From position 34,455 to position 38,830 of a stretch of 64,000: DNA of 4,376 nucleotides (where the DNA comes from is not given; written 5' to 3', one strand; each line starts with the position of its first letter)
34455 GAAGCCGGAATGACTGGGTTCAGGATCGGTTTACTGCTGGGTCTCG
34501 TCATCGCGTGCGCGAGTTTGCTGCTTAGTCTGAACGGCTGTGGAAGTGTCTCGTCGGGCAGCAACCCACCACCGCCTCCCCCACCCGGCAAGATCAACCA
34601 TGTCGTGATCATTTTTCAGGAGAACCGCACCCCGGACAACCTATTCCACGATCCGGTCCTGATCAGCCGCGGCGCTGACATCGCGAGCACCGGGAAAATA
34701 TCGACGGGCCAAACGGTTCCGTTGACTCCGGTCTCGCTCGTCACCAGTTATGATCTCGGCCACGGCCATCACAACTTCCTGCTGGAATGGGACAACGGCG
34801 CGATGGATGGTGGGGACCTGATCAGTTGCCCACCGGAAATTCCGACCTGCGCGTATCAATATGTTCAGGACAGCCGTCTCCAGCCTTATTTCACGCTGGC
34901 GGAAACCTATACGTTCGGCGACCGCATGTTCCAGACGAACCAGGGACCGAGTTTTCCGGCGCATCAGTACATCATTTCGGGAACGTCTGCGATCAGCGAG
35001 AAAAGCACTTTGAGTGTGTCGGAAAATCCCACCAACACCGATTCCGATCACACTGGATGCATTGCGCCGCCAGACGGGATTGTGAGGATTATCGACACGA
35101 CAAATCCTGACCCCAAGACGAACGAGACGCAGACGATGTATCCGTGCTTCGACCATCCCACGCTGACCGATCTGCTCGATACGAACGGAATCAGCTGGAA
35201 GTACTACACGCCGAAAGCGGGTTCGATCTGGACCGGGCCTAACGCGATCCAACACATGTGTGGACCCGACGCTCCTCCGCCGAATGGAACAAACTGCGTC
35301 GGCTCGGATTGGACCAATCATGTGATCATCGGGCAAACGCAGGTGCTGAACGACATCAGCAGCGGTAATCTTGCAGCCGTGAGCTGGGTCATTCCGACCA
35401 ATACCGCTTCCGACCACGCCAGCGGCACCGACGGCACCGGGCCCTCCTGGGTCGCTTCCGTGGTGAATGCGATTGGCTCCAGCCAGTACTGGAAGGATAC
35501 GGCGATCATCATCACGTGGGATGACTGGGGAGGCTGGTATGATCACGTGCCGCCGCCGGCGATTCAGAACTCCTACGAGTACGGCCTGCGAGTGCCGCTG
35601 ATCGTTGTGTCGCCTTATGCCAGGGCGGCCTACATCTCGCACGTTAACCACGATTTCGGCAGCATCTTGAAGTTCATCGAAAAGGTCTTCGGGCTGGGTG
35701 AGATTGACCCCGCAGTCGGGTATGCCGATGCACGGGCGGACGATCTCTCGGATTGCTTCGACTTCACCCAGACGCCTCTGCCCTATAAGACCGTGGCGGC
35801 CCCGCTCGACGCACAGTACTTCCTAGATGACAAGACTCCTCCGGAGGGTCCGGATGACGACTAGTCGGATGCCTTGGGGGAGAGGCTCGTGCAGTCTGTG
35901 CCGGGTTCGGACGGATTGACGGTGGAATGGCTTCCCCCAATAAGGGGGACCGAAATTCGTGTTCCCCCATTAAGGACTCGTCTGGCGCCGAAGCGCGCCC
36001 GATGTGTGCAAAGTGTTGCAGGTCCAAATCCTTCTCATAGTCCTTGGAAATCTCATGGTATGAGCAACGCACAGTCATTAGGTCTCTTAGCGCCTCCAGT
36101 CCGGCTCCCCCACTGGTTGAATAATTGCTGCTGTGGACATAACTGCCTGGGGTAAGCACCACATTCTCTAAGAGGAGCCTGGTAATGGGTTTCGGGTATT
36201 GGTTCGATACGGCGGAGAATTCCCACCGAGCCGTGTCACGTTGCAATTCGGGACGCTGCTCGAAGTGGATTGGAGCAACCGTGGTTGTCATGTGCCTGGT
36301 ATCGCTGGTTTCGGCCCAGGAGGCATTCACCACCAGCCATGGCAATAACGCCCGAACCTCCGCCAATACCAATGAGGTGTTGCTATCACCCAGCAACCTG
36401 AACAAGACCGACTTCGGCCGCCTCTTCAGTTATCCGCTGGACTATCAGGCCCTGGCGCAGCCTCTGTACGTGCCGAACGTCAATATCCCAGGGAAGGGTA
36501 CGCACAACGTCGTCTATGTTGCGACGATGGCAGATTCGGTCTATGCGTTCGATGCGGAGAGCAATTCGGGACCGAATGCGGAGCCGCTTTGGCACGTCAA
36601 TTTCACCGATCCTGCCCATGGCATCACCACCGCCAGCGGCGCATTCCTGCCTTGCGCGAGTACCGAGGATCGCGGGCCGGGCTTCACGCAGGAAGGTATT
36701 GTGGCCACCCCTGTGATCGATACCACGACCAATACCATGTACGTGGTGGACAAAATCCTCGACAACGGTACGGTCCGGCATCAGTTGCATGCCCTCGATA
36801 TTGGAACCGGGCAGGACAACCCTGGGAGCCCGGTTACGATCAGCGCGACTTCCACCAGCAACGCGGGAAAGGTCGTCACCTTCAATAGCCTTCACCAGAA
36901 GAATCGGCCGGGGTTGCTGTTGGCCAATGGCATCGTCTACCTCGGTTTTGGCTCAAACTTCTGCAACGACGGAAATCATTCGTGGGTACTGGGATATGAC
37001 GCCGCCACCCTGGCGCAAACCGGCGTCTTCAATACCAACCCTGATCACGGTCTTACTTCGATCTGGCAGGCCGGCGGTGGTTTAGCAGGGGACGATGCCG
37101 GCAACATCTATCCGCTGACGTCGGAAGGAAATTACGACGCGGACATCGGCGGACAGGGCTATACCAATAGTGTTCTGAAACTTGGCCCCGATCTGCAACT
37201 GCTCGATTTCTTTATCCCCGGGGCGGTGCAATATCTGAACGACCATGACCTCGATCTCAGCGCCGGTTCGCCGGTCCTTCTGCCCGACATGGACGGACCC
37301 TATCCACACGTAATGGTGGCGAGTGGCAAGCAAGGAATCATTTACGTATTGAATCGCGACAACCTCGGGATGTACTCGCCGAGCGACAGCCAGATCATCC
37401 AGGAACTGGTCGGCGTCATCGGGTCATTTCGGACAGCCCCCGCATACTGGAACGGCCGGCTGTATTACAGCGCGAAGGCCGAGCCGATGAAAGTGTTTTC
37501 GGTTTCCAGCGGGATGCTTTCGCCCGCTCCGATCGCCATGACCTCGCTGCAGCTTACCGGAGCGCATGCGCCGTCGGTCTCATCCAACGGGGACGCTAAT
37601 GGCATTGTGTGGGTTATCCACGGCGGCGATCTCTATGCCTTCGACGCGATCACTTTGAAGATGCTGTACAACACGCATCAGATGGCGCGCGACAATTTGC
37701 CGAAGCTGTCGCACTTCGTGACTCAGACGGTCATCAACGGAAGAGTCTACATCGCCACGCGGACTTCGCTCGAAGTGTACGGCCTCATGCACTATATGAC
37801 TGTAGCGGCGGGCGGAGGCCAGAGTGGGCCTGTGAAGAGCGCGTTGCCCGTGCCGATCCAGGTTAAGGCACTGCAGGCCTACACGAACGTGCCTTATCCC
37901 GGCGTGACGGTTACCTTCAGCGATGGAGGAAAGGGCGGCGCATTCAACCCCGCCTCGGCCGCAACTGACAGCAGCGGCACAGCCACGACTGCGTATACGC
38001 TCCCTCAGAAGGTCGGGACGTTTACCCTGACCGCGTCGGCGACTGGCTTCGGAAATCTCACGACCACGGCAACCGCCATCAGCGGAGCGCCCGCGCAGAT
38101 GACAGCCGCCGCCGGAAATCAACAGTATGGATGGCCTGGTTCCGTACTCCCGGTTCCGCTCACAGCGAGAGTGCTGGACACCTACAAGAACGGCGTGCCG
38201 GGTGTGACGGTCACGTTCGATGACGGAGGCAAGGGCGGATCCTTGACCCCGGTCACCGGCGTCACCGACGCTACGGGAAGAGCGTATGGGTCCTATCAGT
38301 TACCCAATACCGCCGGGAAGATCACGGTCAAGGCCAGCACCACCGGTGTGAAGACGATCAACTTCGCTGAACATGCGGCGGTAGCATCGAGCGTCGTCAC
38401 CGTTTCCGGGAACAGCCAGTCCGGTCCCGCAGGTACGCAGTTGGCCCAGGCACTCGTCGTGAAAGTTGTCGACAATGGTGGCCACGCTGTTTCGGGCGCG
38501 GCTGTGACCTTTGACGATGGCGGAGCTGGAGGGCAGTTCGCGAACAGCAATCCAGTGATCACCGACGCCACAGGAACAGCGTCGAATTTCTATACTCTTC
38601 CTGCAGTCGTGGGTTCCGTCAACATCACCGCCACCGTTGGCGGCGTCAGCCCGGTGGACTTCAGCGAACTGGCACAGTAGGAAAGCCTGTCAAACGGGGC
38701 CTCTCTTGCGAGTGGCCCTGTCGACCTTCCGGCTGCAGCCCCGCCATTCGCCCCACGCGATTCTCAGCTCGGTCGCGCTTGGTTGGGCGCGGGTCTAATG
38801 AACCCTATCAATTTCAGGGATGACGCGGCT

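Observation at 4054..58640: Stop-codon-proximal intergenic elements built from in-phase 7-nt units, with a different word at each locus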

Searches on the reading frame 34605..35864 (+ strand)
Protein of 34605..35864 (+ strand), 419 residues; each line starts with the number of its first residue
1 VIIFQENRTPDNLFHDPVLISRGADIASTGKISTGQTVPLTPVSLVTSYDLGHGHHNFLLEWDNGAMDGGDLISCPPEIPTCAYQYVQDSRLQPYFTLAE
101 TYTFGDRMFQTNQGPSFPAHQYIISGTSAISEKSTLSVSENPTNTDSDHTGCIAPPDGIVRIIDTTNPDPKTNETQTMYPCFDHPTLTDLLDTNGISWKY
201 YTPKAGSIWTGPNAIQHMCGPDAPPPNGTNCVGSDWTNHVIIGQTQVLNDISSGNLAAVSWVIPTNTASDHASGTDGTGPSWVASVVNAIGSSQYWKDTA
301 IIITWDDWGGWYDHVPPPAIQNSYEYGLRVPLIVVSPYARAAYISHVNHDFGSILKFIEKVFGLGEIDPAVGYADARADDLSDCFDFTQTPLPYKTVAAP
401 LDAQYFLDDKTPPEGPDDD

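Call 70: search_protein_families(library=pfam, proteins=[window:34605-35864:+], max_evalue=0.00001)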
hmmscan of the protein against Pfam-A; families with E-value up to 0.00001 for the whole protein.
window:34605-35864:+ (419 aa): 1 family
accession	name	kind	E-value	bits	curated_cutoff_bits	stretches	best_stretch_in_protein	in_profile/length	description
PF04185.19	Phosphoesterase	-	4.8e-49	167.9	23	1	2-364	6-355/356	Phosphoesterase family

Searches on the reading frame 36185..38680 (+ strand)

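Call 70: search_protein_families(library=pfam, proteins=[window:36185-38680:+], max_evalue=0.00001)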
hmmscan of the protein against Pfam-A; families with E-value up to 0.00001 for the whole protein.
window:36185-38680:+ (831 aa): 1 family
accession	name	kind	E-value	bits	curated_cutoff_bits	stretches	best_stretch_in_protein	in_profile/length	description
PF02369.22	Big_1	-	1.7e-18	66.9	34.9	1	658-721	20-82/93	Bacterial Ig-like domain (group 1)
